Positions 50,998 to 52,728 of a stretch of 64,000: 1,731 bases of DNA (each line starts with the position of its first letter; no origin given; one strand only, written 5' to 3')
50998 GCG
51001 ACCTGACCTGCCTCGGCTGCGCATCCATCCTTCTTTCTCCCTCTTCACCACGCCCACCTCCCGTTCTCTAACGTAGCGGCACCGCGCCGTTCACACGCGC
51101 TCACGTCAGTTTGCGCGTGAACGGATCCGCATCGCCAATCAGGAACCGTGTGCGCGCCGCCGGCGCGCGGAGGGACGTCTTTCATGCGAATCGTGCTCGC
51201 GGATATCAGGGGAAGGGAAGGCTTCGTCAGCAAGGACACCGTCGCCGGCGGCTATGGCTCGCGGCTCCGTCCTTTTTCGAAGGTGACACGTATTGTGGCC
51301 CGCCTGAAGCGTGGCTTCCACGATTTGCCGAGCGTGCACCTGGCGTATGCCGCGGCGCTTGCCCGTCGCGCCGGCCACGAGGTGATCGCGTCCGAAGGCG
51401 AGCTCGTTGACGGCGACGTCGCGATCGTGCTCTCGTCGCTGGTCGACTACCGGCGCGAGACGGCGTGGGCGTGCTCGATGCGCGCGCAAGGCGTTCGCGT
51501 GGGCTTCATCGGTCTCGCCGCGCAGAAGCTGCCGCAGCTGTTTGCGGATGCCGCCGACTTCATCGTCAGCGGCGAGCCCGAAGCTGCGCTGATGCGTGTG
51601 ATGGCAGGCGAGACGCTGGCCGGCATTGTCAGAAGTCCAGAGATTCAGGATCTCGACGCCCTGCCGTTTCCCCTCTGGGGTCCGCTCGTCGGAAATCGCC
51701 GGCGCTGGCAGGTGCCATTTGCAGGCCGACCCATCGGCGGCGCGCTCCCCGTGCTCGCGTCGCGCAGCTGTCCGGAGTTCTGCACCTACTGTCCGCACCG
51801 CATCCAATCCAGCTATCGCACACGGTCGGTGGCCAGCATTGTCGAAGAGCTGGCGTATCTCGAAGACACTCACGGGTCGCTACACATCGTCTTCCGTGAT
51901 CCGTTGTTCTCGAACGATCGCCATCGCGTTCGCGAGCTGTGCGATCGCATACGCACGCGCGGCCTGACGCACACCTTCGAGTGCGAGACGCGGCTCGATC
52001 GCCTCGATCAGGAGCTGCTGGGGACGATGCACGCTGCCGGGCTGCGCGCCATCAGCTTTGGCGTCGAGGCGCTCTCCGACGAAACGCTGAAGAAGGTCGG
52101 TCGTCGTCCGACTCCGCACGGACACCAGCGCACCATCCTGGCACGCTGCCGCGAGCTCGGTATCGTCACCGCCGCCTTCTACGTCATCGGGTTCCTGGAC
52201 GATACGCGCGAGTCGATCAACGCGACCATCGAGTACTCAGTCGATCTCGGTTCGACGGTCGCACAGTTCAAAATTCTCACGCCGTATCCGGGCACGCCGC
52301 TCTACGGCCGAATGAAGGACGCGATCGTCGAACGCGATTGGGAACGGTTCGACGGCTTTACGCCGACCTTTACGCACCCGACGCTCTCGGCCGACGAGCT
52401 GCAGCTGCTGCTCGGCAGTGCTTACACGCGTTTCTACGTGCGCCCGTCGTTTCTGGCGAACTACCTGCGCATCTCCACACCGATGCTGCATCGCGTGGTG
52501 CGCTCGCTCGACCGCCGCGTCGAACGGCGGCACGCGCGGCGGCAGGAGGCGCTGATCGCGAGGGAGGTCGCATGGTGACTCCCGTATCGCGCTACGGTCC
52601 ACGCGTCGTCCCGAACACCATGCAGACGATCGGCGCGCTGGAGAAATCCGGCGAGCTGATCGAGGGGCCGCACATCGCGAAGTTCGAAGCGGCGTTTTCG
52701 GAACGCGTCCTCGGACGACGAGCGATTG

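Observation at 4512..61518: Recurrent arrays of about four locus-specific tandem heptamers at gene junctions and other mutation-tolerant positions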

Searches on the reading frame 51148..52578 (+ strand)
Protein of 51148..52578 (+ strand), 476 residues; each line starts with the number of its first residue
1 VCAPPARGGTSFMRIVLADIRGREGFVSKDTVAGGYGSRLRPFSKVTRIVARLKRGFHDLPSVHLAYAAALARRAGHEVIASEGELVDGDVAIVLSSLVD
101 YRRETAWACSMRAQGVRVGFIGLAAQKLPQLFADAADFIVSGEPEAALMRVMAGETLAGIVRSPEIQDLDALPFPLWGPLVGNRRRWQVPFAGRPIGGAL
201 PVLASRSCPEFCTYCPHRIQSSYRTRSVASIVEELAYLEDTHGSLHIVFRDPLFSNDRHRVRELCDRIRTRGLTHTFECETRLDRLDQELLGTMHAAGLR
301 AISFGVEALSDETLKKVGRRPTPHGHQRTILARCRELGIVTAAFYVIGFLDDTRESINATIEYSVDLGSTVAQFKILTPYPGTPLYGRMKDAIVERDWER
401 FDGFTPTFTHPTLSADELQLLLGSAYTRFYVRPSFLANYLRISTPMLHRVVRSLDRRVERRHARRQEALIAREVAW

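Call 43: search_protein_families(library=pfam, proteins=[window:51148-52578:+], max_evalue=0.00001)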
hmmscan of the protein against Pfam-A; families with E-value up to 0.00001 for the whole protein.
window:51148-52578:+ (476 aa): 1 family
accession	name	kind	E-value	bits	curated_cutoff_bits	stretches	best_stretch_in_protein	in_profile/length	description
PF04055.27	Radical_SAM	-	1.6e-15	58.1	29.5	1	205-362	4-164/166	Radical SAM superfamily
